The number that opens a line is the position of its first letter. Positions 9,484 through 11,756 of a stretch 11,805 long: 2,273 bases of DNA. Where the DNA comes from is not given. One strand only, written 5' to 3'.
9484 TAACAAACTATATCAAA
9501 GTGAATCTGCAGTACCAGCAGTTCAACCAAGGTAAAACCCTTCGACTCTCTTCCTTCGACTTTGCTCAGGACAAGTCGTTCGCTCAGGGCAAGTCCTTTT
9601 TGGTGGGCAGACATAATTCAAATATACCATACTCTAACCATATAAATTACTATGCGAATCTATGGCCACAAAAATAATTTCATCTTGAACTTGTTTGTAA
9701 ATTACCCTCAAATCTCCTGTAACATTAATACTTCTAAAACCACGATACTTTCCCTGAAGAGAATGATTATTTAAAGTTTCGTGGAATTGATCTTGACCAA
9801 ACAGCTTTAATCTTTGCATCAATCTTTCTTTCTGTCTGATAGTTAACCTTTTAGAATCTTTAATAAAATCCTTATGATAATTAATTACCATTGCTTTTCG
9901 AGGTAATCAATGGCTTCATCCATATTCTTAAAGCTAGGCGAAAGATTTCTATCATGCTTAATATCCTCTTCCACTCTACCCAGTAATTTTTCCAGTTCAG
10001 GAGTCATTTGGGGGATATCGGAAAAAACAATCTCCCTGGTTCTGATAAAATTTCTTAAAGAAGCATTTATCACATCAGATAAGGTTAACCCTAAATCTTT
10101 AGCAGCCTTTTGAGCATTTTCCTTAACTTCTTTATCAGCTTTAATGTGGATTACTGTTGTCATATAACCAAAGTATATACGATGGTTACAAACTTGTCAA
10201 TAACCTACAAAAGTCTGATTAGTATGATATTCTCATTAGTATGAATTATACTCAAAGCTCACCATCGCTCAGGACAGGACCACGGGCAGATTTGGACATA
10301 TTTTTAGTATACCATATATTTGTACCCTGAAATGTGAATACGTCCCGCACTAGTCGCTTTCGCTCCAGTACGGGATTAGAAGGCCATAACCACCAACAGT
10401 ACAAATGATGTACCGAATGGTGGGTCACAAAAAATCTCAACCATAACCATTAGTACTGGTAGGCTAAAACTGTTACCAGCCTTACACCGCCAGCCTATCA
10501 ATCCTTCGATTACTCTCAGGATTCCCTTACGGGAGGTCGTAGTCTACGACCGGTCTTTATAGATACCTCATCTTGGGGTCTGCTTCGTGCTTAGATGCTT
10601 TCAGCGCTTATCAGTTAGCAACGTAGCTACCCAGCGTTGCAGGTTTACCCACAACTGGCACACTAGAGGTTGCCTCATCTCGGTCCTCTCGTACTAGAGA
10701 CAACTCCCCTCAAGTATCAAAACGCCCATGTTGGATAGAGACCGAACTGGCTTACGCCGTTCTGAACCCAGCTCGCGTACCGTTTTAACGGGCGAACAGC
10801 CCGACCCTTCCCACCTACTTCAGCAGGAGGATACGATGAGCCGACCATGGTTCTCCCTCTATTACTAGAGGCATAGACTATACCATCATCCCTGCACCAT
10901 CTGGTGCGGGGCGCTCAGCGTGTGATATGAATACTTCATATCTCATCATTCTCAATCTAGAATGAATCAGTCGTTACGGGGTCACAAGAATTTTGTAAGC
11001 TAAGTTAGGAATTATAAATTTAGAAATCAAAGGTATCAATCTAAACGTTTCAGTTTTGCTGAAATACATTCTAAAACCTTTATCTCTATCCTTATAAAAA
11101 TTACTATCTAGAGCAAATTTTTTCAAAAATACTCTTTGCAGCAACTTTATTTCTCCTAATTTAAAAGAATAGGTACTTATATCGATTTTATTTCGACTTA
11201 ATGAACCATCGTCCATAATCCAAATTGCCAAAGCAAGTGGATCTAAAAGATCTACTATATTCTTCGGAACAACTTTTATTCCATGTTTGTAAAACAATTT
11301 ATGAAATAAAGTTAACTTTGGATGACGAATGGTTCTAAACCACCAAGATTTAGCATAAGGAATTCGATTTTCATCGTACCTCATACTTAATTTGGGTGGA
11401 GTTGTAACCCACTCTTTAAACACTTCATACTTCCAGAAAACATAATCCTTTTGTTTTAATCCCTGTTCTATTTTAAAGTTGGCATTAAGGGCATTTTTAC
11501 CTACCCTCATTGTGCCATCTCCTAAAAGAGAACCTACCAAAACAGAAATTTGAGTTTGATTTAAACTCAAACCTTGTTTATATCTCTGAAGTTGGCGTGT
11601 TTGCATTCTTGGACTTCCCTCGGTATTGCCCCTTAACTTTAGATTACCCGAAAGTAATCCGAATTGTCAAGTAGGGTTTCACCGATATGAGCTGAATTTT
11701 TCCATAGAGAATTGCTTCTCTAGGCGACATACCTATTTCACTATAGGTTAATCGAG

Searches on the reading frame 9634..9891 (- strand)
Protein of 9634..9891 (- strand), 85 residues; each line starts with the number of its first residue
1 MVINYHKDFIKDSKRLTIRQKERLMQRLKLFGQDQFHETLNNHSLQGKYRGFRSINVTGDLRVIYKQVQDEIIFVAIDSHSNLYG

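Call 8: search_protein_families(library=pfam, proteins=[window:9634-9891:-])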
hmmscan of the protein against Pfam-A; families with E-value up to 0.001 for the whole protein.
window:9634-9891:- (85 aa): 2 families
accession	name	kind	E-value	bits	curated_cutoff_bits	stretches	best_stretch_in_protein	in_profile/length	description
PF15738.11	YafQ_toxin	-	5e-13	49.6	30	1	3-84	3-87/88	Bacterial toxin of type II toxin-antitoxin system, YafQ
PF05016.21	ParE_toxin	-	5.7e-06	27.3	23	1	3-84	1-89/89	ParE toxin of type II toxin-antitoxin system, parDE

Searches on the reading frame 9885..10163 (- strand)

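Call 8: search_protein_families(library=pfam, proteins=[window:9885-10163:-])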
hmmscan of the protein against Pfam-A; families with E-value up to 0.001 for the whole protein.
window:9885-10163:- (92 aa): 1 family
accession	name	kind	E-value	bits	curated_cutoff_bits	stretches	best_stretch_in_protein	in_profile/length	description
PF04221.18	RelB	-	4.1e-05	23.9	22.4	1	3-56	2-54/82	RelB antitoxin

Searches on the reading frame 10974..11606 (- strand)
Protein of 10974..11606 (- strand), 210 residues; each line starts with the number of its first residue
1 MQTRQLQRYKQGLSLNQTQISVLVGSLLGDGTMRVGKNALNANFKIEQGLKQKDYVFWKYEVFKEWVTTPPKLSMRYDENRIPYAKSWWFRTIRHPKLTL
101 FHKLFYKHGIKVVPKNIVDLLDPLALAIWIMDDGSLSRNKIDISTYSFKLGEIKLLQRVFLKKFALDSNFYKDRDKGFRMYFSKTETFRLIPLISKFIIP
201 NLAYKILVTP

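Call 8: search_protein_families(library=pfam, proteins=[window:10974-11606:-])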
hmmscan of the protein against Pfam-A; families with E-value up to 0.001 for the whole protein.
window:10974-11606:- (210 aa): 1 family
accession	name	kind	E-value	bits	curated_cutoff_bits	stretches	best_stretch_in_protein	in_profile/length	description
PF03161.18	LAGLIDADG_2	-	5.8e-47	160.2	25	1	21-187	2-165/168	LAGLIDADG DNA endonuclease family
